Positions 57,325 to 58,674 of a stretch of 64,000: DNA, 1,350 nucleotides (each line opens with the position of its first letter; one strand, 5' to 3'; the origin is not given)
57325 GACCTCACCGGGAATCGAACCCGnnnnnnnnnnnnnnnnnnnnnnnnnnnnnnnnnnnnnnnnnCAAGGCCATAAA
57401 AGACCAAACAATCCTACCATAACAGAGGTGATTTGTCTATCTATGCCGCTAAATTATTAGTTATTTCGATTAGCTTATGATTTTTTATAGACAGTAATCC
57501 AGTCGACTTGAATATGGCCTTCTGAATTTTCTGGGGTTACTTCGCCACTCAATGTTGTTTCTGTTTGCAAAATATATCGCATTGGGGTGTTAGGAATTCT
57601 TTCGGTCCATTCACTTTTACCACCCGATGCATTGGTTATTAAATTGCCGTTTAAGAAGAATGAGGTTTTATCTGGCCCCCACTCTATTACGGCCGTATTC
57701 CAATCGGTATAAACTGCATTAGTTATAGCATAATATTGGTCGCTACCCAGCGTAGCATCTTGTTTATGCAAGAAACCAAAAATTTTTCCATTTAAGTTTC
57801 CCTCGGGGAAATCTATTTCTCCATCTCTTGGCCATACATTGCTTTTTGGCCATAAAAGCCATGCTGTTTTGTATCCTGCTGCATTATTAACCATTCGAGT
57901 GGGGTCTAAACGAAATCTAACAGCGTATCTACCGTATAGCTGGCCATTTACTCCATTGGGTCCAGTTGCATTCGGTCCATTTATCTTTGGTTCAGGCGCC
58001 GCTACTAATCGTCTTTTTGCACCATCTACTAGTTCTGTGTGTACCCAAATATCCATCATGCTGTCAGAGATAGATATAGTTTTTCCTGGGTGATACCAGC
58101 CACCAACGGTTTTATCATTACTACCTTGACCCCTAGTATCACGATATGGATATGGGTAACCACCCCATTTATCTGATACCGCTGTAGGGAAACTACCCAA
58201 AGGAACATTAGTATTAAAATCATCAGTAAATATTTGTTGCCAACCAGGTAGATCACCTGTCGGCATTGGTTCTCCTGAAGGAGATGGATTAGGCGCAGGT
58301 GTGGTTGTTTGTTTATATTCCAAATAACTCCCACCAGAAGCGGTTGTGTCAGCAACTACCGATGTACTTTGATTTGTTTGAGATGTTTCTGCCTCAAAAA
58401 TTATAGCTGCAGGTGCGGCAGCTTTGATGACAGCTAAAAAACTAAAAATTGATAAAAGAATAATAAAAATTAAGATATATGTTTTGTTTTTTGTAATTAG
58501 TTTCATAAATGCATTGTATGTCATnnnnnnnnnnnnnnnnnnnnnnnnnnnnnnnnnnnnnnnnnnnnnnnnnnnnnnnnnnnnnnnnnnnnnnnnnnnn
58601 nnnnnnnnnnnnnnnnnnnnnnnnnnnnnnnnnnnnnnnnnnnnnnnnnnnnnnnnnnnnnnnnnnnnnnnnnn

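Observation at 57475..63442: Two-component-led operon of three secreted polysaccharide-active-looking enzymes ending at tRNA-Glu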

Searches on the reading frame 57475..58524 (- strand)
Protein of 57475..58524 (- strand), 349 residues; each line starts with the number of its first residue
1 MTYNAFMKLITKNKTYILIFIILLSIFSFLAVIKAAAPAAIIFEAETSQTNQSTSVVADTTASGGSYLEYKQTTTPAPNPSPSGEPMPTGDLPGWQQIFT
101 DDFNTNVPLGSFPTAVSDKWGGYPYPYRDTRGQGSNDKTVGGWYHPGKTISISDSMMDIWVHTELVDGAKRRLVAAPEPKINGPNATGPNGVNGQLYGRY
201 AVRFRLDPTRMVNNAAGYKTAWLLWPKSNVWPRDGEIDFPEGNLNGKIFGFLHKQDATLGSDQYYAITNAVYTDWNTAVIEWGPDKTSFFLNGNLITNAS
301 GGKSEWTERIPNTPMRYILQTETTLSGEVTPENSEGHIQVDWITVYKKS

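Call 4: search_protein_families(library=pfam, proteins=[window:57475-58524:-], max_evalue=0.1)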
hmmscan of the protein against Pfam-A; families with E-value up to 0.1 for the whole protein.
window:57475-58524:- (349 aa): 2 families
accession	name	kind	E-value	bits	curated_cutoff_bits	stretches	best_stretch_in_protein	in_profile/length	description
PF00722.28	Glyco_hydro_16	-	5.6e-09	36.1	22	1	194-343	39-174/175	Glycosyl hydrolases family 16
PF06439.18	3keto-disac_hyd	-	0.0061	17.1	26.8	1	242-332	100-164/187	3-keto-disaccharide hydrolase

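Call 5: search_protein_families(library=ncbifam, proteins=[window:57475-58524:-], max_evalue=0.1)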
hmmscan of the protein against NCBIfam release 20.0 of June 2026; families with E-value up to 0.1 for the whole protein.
window:57475-58524:- (349 aa): 0 families

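Call 8: search_solved_structures(query=window:57475-58524:-, max_evalue=1, show_alignments=2)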
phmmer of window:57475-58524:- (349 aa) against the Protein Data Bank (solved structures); distinct sequences matched with E-value up to 1: 0.

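Call 28: find_homologous_proteins(query=window:57475-58524:-)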
Query window:57475-58524:- (349 aa): 1774 proteins with E <= 0.001 among 5956 candidates; the best 120 are listed.
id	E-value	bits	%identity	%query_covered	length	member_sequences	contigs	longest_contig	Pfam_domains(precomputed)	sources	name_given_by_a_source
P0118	7.5e-239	810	100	100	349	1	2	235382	PF00722.29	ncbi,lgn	-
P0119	1.4e-172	592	73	97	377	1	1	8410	PF00722.29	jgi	jgi:hypothetical protein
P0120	7.3e-130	451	66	81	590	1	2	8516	PF17957.8,PF00722.29,PF16841.12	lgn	-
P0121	3.0e-111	390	60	81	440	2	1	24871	PF00722.29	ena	-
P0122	5.6e-104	366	60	78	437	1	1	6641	PF00722.29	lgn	-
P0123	1.7e-103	365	58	81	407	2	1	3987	PF00722.29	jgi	jgi:hypothetical protein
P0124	3.0e-103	364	54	89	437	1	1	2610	PF00722.29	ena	-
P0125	8.2e-103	362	58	79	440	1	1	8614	PF00722.29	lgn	-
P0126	2.8e-102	361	57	78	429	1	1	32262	PF00722.29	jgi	-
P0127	3.5e-102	360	55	81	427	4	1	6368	PF00722.29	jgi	-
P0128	7.9e-102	359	57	81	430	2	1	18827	PF00722.29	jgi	-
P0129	1.5e-100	355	59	77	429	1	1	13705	PF00722.29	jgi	-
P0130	2.4e-99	351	57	77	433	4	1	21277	PF00722.29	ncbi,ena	-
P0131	7.5e-97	343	57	77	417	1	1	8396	PF00722.29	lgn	-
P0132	1.9e-94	335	58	75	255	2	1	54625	PF00722.29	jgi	-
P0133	1.7e-92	328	57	77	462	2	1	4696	PF00722.29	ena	-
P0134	3.0e-92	328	52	86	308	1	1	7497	PF00722.29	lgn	-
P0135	2.8e-80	288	48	92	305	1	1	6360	PF13385.14,PF00722.29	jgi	jgi:beta-glucanase (GH16 family)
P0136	3.2e-80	288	51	79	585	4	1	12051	PF00722.29,PF16709.12,PF00041.28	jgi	jgi:chitodextrinase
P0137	7.2e-80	287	46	98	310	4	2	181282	PF00722.29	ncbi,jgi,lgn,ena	ncbi:MAG TPA: glycoside hydrolase family 16 protein [Candidatus Saccharimonadales bacterium]|jgi:hyp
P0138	1.5e-78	282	50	80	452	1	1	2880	PF00722.29,PF16841.12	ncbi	-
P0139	2.0e-78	282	52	76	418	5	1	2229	PF00722.29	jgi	-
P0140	1.0e-77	280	50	79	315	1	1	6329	PF00722.29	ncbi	-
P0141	5.2e-77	277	52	76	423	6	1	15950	PF00722.29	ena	-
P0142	2.4e-76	275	44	93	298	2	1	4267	PF00722.29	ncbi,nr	ncbi:MAG: glycoside hydrolase family 16 protein [Actinobacteria bacterium]|nr:glycoside hydrolase fa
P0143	2.8e-76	275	52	74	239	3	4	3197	PF00722.29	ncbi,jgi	jgi:Glycosyl hydrolases family 16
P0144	5.5e-76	274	52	75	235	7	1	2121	PF00722.29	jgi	jgi:hypothetical protein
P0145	1.1e-75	273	53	76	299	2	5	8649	PF00722.29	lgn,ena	-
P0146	1.2e-75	273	48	85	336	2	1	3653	PF00722.29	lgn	-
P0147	1.6e-75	273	51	76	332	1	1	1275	PF00722.29,PF00041.28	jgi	jgi:hypothetical protein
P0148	2.1e-75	272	52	76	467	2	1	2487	PF00722.29,PF00041.28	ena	-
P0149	2.7e-75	272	50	75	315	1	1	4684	PF00722.29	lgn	-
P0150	2.9e-75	272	50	81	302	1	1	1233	PF00722.29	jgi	jgi:beta-glucanase (GH16 family)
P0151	3.1e-75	272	51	77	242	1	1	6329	PF00722.29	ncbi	-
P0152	3.3e-75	272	52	80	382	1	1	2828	PF00722.29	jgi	jgi:beta-glucanase (GH16 family)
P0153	4.5e-75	271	53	77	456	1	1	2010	PF24517.3,PF00722.29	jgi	jgi:hypothetical protein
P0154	1.3e-74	270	50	76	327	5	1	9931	PF00722.29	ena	-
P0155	1.9e-74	269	48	86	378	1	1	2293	PF25788.3,PF25833.1,PF00722.29,PF00041.28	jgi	jgi:chitodextrinase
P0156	2.0e-74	269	50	76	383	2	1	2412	PF00722.29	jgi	jgi:hypothetical protein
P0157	3.0e-74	268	52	77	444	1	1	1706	PF24517.3,PF00722.29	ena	-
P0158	4.2e-74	268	51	76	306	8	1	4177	PF00722.29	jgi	jgi:beta-glucanase (GH16 family)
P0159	1.4e-73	266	48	84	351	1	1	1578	PF00722.29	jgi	jgi:hypothetical protein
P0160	1.8e-73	266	45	91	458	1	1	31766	PF00722.29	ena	-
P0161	2.3e-73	265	47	88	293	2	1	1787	PF00722.29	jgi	-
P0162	5.8e-73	264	52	76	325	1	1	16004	PF00722.29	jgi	-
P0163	7.1e-73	264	48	77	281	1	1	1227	PF00722.29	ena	-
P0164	7.4e-73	264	50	78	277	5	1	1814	PF00722.29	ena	-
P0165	1.2e-72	263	49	78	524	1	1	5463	PF00722.29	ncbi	-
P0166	1.5e-72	263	52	77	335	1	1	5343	PF00722.29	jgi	jgi:Glycosyl hydrolases family 16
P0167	1.6e-72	263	51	76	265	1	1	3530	PF00722.29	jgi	jgi:hypothetical protein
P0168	2.2e-72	262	44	92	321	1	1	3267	PF00722.29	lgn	-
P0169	2.9e-72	262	51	77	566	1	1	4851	PF00722.29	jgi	-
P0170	3.6e-72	262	48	85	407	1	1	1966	PF00722.29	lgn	-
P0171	4.2e-72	261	54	78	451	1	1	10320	PF00722.29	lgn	-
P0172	4.5e-72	261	50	79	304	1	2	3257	PF00722.29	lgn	-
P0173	8.0e-72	260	51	79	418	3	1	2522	PF00722.29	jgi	jgi:hypothetical protein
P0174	8.6e-72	260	50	77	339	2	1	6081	PF00722.29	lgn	-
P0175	1.0e-71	260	51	76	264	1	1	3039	PF00722.29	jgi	jgi:Glycosyl hydrolases family 16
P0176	1.2e-71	260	49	77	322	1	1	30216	PF00722.29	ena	-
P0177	1.5e-71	259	50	78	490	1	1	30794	PF00722.29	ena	-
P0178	1.6e-71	259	49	77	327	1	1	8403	PF00722.29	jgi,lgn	jgi:beta-glucanase (GH16 family)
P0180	2.0e-71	259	50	77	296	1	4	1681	PF00722.29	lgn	-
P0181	3.0e-71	258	49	76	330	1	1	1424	PF00722.29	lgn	-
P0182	3.7e-71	258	51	76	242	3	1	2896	PF00722.29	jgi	jgi:hypothetical protein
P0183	3.8e-71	258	51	75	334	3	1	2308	PF00722.29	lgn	-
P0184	4.7e-71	258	50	76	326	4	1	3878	PF00722.29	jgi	jgi:hypothetical protein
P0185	4.8e-71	258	52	75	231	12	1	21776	PF00722.29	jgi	jgi:hypothetical protein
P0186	5.3e-71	258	45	87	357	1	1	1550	PF00722.29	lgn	-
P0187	6.0e-71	257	50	79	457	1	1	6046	PF00722.29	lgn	-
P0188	1.5e-70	256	50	79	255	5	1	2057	PF00722.29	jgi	jgi:beta-glucanase (GH16 family)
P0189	2.0e-70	256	52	76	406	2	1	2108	PF00722.29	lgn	-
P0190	2.2e-70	256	51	76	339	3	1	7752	PF00722.29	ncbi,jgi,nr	ncbi:MAG: glycoside hydrolase [Solirubrobacterales bacterium]|jgi:hypothetical protein|nr:glycoside 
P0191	2.5e-70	255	50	76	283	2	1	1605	PF00722.29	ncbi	-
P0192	2.6e-70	255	51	76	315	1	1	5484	PF00722.29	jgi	jgi:hypothetical protein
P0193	2.8e-70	255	54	72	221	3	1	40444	PF00722.29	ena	-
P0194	3.0e-70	255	51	75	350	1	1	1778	PF00722.29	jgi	jgi:Glycosyl hydrolases family 16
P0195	3.1e-70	255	49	78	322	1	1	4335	PF00722.29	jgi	jgi:hypothetical protein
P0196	3.7e-70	255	51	78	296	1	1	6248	PF00722.29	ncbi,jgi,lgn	-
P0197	3.9e-70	255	49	76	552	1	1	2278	PF17957.8,PF00722.29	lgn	-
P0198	5.1e-70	254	51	74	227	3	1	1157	PF00722.29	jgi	jgi:beta-glucanase (GH16 family)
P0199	5.1e-70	254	54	76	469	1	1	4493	PF00722.29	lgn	-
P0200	5.1e-70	254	49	77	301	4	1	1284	PF00722.29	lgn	-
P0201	5.6e-70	254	49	77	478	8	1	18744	PF23197.2,PF00722.29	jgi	jgi:hypothetical protein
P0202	6.5e-70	254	49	75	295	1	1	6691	PF00722.29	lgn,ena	-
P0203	6.8e-70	254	48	75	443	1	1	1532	PF24517.3,PF00722.29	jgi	jgi:Glycosyl hydrolases family 16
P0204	7.0e-70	254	49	76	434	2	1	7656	PF00722.29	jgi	jgi:Glycosyl hydrolases family 16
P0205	8.1e-70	254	51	77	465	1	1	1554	PF14200.13,PF00722.29,PF00652.29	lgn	-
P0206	8.5e-70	254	52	75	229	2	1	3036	PF00722.29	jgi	jgi:Glycosyl hydrolases family 16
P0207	1.0e-69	253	47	83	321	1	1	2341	PF00722.29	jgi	jgi:hypothetical protein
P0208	1.1e-69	253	48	78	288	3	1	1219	PF00722.29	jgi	jgi:hypothetical protein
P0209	1.3e-69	253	50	77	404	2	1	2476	PF00722.29,PF00041.28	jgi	jgi:chitodextrinase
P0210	1.4e-69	253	51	75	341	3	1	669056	PF00722.29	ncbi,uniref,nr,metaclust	ncbi:glycoside hydrolase family 16 protein [Candidatus Solirubrobacter pratensis]|uniref:glycoside h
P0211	1.8e-69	253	50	76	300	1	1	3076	PF00722.29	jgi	jgi:beta-glucanase (GH16 family)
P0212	2.0e-69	252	49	76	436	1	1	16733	PF02018.24,PF00722.29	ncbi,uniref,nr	ncbi:glycosyl hydrolase family protein [Corallococcus sp. CA053C]|uniref:family 16 glycosylhydrolase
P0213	2.3e-69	252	49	77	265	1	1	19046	PF00722.29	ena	-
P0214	2.4e-69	252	52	76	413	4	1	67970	PF00722.29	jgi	jgi:hypothetical protein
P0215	2.4e-69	252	47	77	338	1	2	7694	PF00722.29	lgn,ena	-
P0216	2.5e-69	252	46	87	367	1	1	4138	PF17957.8,PF00722.29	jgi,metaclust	metaclust:\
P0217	3.5e-69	252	48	76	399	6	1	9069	PF00722.29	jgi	jgi:hypothetical protein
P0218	3.9e-69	252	51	75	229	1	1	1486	PF00722.29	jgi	jgi:hypothetical protein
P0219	4.0e-69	251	47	83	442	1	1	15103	PF02018.24,PF00722.29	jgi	jgi:hypothetical protein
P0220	5.6e-69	251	50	77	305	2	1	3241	PF00722.29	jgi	jgi:beta-glucanase (GH16 family)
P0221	7.9e-69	251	50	76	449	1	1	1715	PF00722.29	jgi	jgi:hypothetical protein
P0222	8.6e-69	250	50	77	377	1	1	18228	PF00722.29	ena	-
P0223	9.7e-69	250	47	83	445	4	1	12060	PF02018.24,PF00722.29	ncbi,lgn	-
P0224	1.1e-68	250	48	76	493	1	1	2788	PF24517.3,PF00722.29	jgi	jgi:Glycosyl hydrolases family 16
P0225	1.2e-68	250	49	75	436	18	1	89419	PF02018.24,PF00722.29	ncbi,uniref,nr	ncbi:carbohydrate binding domain-containing protein [Corallococcus aberystwythensis]|uniref:Glycosyl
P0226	1.2e-68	250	47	81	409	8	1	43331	PF00722.29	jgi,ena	-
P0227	1.3e-68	250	46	79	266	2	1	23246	PF00722.29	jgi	jgi:hypothetical protein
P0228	1.4e-68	250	49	79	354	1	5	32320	PF00722.29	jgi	jgi:hypothetical protein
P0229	1.5e-68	250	51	75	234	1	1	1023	PF00722.29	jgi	jgi:hypothetical protein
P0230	1.9e-68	249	47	81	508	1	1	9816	PF00722.29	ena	-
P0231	1.9e-68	249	52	74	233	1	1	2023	PF00722.29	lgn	-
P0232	1.9e-68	249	42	95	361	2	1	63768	PF00722.29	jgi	jgi:hypothetical protein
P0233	2.0e-68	249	47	83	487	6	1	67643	PF02018.24,PF00722.29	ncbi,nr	ncbi:glycosyl hydrolase family protein [Corallococcus sp. AB045]|nr:glycosyl hydrolase family protei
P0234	2.3e-68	249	49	74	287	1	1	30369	PF00722.29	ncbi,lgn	-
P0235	2.3e-68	249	52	75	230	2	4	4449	PF00722.29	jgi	jgi:hypothetical protein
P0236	2.9e-68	249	50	77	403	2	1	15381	PF00722.29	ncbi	ncbi:MAG: family 16 glycosylhydrolase [Thermoleophilaceae bacterium]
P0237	3.1e-68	249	47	80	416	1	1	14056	PF02018.24,PF00722.29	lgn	-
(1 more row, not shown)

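Call 36: find_encoding_contigs(protein=P0119, flank=10000, max_places=3)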
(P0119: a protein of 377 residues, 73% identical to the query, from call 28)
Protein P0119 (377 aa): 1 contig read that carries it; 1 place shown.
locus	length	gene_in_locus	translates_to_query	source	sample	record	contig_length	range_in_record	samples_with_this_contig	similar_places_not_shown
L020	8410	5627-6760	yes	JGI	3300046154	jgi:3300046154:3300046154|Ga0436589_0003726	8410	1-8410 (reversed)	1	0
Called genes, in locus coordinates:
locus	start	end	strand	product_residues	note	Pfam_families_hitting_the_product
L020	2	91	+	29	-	?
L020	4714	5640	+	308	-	-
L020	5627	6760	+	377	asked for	PF00722:Glyco_hydro_16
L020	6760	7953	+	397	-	-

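Call 49: search_solved_structures(query=A3, max_evalue=1, show_alignments=2)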
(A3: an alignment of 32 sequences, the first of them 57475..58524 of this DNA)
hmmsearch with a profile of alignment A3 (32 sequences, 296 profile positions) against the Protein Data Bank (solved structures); distinct sequences matched with E-value up to 1: 40.
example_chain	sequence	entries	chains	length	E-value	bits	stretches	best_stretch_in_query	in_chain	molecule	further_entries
3wvj_A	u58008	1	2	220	3.2e-07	32.9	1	110-263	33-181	Beta-glucanase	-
6t2n_AAA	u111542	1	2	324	1.3e-06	30.9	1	147-251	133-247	Glycoside hydrolase family 16 protein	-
4bq1_A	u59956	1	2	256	1.7e-05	27.3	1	183-293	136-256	ENDO-1,3-BETA-GLUCANASE, FAMILY GH16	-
3o5s_A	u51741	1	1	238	1.8e-05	27.2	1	150-264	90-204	Beta-glucanase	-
7wwc_A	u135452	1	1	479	5.2e-05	25.7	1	121-249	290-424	beta-1,3(4)-glucanase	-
7ww4_A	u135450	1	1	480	5.2e-05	25.7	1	121-249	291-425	beta-1,3(4)-glucanase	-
1gbg_A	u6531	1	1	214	6.5e-05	25.3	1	202-263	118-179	(1,3-1,4)-BETA-D-GLUCAN 4 GLUCANOHYDROLASE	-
3d6e_A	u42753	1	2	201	7.1e-05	25.2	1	199-261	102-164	Beta-glucanase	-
3iln_A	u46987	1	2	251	8.8e-05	24.9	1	150-250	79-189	Laminarinase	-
4bow_A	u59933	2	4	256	0.00019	23.8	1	183-293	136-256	ENDO-1,3-BETA-GLUCANASE, FAMILY GH16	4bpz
1mac_A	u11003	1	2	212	0.00023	23.6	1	156-264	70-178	1,3-1,4-BETA-D-GLUCAN 4-GLUCANOHYDROLASE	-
1byh_A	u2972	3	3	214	0.00023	23.6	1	156-264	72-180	HYBRID | 1,3-1,4-BETA-GLUCANASE | 1,3-1,4-BETA-D-GLUCAN 4-GLUCANOHYDROLASE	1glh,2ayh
1cpn_A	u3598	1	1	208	0.00031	23.1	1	199-264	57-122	CIRCULARLY PERMUTED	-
1cpm_A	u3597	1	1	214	0.00039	22.8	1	200-264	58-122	CIRCULARLY PERMUTED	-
1u0a_A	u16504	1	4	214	0.00045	22.6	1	203-264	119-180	Beta-glucanase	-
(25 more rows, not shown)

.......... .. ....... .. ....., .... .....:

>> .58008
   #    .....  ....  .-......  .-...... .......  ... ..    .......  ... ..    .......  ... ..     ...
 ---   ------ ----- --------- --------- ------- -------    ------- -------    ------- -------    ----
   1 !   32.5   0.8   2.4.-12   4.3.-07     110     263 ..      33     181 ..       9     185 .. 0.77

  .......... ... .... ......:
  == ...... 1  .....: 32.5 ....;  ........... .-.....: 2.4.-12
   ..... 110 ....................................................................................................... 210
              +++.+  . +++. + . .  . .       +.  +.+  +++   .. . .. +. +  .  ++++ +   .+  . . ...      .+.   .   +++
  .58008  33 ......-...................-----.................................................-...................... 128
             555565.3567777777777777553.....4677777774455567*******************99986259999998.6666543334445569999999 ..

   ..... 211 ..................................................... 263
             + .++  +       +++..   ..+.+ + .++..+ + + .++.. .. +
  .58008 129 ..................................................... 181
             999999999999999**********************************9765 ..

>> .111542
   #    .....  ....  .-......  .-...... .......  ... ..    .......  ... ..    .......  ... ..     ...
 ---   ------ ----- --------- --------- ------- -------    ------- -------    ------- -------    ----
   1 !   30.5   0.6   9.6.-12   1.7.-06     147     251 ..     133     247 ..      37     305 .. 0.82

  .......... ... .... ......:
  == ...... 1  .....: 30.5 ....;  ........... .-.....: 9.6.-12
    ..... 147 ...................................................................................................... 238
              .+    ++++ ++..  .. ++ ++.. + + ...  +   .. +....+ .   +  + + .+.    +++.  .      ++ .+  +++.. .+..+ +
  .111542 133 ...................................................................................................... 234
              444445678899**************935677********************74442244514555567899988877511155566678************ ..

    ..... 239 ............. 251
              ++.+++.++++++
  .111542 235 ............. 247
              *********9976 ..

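Call 68: search_protein_families(library=phrogs, proteins=[window:57475-58524:-], max_evalue=0.01)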
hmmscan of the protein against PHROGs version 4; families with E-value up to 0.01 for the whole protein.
window:57475-58524:- (349 aa): 0 families

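Call 71: search_protein_families(library=pfam, proteins=[L020:6760-7953:+, L020:4714-5640:+], max_evalue=0.01)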
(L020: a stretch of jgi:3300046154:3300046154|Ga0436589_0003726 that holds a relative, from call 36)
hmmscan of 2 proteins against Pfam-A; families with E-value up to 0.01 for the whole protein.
L020:6760-7953:+ (397 aa): 1 family
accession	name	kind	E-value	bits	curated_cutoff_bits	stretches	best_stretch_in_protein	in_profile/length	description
PF00150.24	Cellulase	-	0.00021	21.3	23.5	1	199-363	109-269/272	Cellulase (glycosyl hydrolase family 5)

L020:4714-5640:+ (308 aa): 2 families
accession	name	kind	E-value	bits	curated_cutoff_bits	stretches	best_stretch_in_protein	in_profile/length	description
PF06624.17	RAMP4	-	0.0011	19.4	24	1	251-281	23-53/60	Ribosome associated membrane protein RAMP4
PF16967.11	TcfC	-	0.0071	16.3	29.4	0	192-241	14-66/68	E-set like domain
